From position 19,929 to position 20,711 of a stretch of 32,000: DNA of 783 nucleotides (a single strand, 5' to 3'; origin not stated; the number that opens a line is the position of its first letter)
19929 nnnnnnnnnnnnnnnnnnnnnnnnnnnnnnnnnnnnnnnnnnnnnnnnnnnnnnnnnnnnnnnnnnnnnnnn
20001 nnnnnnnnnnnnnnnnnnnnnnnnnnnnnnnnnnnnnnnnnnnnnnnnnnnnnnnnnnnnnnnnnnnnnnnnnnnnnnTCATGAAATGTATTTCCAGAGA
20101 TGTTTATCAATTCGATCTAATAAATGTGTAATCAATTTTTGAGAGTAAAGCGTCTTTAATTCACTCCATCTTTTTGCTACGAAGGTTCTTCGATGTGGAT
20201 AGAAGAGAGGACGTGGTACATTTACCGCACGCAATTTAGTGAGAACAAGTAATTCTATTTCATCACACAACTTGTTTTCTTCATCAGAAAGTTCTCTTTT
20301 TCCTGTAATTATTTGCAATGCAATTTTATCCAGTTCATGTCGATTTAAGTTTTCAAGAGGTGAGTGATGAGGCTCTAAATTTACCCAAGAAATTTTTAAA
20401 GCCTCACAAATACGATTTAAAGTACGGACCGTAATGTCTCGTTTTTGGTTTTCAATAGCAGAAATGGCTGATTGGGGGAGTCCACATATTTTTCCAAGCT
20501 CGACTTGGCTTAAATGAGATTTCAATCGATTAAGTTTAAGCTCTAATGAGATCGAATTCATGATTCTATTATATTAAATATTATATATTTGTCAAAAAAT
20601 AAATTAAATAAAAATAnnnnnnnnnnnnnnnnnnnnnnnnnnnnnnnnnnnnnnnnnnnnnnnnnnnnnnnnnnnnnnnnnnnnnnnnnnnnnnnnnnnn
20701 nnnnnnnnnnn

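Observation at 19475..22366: Three-gene island between xerD and trpS that breaks the plus-strand gene order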

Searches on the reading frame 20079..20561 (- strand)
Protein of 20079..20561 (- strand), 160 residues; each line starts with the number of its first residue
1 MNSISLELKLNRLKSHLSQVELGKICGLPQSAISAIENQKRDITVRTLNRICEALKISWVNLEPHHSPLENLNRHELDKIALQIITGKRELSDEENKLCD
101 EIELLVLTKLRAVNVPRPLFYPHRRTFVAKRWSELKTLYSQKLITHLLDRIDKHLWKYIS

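Call 5: search_protein_families(library=pfam, proteins=[window:20079-20561:-], max_evalue=0.1)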
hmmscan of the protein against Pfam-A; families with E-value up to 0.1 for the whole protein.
window:20079-20561:- (160 aa): 7 families
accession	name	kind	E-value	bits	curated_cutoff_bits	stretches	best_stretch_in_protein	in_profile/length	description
PF01381.28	HTH_3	-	1.4e-11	44.7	23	1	8-59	1-52/55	Helix-turn-helix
PF13560.12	HTH_31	-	3.2e-06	27.8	27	1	7-57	5-56/64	Helix-turn-helix domain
PF13443.12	HTH_26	-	0.00012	22.7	22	1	16-58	10-53/63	Cro/C1-type HTH DNA-binding domain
PF12844.13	HTH_19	-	0.00026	21.3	30.2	1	16-58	12-54/64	Helix-turn-helix domain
PF13744.12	HTH_37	-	0.015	15.5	27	1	15-51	30-67/80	Helix-turn-helix domain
PF04545.22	Sigma70_r4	-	0.059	13.3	24.1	0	17-39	21-43/50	Sigma-70, region 4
PF24484.1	ADAMTSL1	-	0.069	13.4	27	0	134-148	21-35/40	ADAMTSL1 domain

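Call 6: search_protein_families(library=padloc, proteins=[window:20079-20561:-], max_evalue=1)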
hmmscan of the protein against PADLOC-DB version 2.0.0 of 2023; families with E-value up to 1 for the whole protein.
window:20079-20561:- (160 aa): 13 families
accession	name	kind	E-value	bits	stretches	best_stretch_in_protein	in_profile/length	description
PDLC02926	HTH_VI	-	1.6e-12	45.5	1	7-61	5-59/92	-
PDLC03665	Control_protein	-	4.6e-08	31.2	1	9-62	15-68/77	control protein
PDLC03953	RmrA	-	5e-05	20.7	1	17-79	19-83/373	-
PDLC03671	Control_protein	-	0.00014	20.1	1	14-60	25-71/84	control protein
PDLC03668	Control_protein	-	0.00031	19.2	1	4-60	9-65/79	control protein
PDLC03951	RmrA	-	0.00038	17.5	1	8-59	13-64/400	-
PDLC03952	RmrA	-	0.00092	16.1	1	8-56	27-75/395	-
PDLC03949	RmrA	-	0.0017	15.3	1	7-57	6-56/363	-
PDLC03954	RmrA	-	0.0033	14.4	1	7-74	14-80/380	-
PDLC03666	Control_protein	-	0.0069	14.8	1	12-57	15-60/77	control protein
PDLC03946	RmrA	-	0.009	12.8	1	8-56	7-55/357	-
PDLC04142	capH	-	0.017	14.2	1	14-60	17-63/103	capH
PDLC04775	PDC-M69A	-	0.02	13.4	1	14-62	18-66/113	-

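Call 7: search_protein_families(library=ncbifam, proteins=[window:20079-20561:-], max_evalue=1)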
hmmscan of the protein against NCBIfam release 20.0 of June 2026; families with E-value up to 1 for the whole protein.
window:20079-20561:- (160 aa): 11 families
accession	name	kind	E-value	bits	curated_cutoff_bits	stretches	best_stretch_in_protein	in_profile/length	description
TIGR03070.1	couple_hipB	subfamily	1.9e-07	30.9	71.65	1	4-55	3-54/58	type II toxin-antitoxin system Y4mF family antitoxin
NF007271.0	PRK09726.1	equivalog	2.8e-07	30.4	79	1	7-59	16-68/88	type II toxin-antitoxin system antitoxin HipB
NF041575.1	antitoxPezA_Strep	equivalog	7.6e-06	26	290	1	7-77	5-75/158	type II toxin-antitoxin system antitoxin PezA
NF047948.1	male_kill_WMK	equivalog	3.5e-05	23.4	300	1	8-97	10-100/300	WO male-killing family protein Wmk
NF041951.1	phage_RstR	subfamily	7.1e-05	23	80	1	4-98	3-91/108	RstR family transcriptional repressor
NF007408.0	PRK09943.1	equivalog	0.00042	19.9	211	1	11-59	15-63/185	HTH-type transcriptional regulator PuuR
NF010465.0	PRK13890.1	equivalog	0.0048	17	96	1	15-90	17-83/121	conjugal transfer protein TrbA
NF038139.1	Reg_Aceta_RamB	equivalog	0.0069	15.1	700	1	11-57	10-56/465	acetate metabolism transcriptional regulator RamB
NF007257.0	PRK09706.1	subfamily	0.014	15.2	101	1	8-59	10-63/135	transcriptional repressor DicA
TIGR02612.1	mob_myst_A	hypoth_equivalog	0.015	15.2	122.6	1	17-86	39-110/150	mobile mystery protein A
TIGR02607.1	antidote_HigA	equivalog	0.015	15.1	47.7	1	16-57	20-61/81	HigA family addiction module antitoxin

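Call 62: search_solved_structures(query=A6, max_evalue=0.01)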
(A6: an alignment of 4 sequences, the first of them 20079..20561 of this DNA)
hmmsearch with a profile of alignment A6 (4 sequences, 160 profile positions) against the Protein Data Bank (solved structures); distinct sequences matched with E-value up to 0.01: 70 (the best 60 are shown).
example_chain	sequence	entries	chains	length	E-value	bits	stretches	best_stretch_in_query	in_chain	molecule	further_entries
3kxa_A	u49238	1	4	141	1.2e-11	48.1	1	11-62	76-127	Putative uncharacterized protein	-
2b5a_A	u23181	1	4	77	2.6e-11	46.9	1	6-66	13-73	C.BclI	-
8ezt_A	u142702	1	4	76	2.3e-09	40.6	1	3-60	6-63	HipB(Lp)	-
3vk0_A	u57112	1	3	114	6.7e-09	39.1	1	4-72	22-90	Transcriptional regulator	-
4ia8_A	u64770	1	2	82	1.6e-08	37.9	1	3-64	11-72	Regulatory protein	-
9sf2_A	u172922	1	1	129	2e-08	37.6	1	6-73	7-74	Transcriptional regulator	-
5k98_B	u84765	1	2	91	3.6e-08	36.7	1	4-61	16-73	Antitoxin HipB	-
2wiu_B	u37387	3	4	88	3.7e-08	36.7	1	4-61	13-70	HTH-TYPE TRANSCRIPTIONAL REGULATOR HIPB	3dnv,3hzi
4yg4_A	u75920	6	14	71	3.7e-08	36.7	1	4-59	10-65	Antitoxin HipB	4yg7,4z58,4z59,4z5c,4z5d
9xz9_A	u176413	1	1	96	3.8e-08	36.6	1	4-63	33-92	Quorum sensing controller protein QseC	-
4yg1_A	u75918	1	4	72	4.4e-08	36.4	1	4-59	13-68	Antitoxin HipB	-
1y7y_A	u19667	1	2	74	5.1e-08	36.2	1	6-63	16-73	C.AhdI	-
4i6t_A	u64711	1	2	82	1e-07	35.3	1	3-64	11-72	Regulatory protein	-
4fn3_A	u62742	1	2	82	1e-07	35.2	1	3-64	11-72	Regulatory protein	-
4z5h_A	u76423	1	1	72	1.1e-07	35.2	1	4-59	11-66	Antitoxin HipB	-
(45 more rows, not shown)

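Call 79: list_cluster_members(proteins=[P0001, P0034, window:20079-20561:-, P0002, P0004, P0005, P0015, P0028, P0010, P0007])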
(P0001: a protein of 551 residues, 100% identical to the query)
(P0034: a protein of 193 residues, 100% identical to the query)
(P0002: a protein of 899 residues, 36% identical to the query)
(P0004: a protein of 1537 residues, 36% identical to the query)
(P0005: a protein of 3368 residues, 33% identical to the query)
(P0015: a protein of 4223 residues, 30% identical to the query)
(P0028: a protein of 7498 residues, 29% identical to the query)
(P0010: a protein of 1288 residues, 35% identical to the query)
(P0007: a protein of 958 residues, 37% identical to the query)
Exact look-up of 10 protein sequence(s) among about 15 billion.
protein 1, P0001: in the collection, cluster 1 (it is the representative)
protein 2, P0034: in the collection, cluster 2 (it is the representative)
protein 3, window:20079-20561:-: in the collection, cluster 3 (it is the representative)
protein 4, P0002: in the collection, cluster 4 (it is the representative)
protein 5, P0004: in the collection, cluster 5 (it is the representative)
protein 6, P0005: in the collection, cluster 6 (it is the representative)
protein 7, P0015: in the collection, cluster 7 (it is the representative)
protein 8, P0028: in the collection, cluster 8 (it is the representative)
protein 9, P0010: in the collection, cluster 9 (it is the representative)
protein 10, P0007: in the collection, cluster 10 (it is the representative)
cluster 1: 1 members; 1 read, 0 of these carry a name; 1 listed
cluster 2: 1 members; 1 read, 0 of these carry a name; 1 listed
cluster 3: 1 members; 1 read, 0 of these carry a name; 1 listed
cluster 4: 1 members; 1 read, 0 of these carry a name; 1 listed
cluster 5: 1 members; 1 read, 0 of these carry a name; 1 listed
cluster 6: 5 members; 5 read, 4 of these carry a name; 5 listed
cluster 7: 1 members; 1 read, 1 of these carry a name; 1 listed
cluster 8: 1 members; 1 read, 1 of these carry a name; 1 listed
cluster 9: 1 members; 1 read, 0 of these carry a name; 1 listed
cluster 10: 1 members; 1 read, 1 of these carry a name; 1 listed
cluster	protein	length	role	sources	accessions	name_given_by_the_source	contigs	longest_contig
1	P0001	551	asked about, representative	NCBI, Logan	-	-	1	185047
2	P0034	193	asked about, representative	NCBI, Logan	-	-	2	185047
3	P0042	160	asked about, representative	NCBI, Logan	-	-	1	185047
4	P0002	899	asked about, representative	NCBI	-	-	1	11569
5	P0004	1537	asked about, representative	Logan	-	-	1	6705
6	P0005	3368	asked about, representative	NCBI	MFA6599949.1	MAG: NAD-dependent epimerase/dehydratase family protein [Candidatus Omnitrophota ...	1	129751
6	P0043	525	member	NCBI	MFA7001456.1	MAG: NAD-dependent epimerase/dehydratase family protein, partial [Candidatus Omnitrophota ...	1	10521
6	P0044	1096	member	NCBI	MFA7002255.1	MAG: protein kinase, partial [Candidatus Omnitrophota bacterium]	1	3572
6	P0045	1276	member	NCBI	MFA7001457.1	MAG: hypothetical protein WC352_04865, partial [Candidatus Omnitrophota bacterium]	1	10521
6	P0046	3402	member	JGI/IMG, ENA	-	-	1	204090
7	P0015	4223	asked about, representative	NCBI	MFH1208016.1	MAG: ARMT1-like domain-containing protein [Candidatus Omnitrophota bacterium]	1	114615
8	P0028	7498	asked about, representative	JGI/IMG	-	CMP/dCMP kinase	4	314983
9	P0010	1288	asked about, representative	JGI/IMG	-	-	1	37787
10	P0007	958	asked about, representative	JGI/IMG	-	guanylate kinase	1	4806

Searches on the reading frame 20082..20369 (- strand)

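Call 86: search_protein_families(library=pfam, proteins=[window:20082-20369:-], max_evalue=1)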
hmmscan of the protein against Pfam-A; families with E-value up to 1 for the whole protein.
seq(96 aa): 1 family
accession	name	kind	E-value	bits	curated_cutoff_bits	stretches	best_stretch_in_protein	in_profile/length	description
PF24484.1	ADAMTSL1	-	0.032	14.4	27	1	70-85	21-36/40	ADAMTSL1 domain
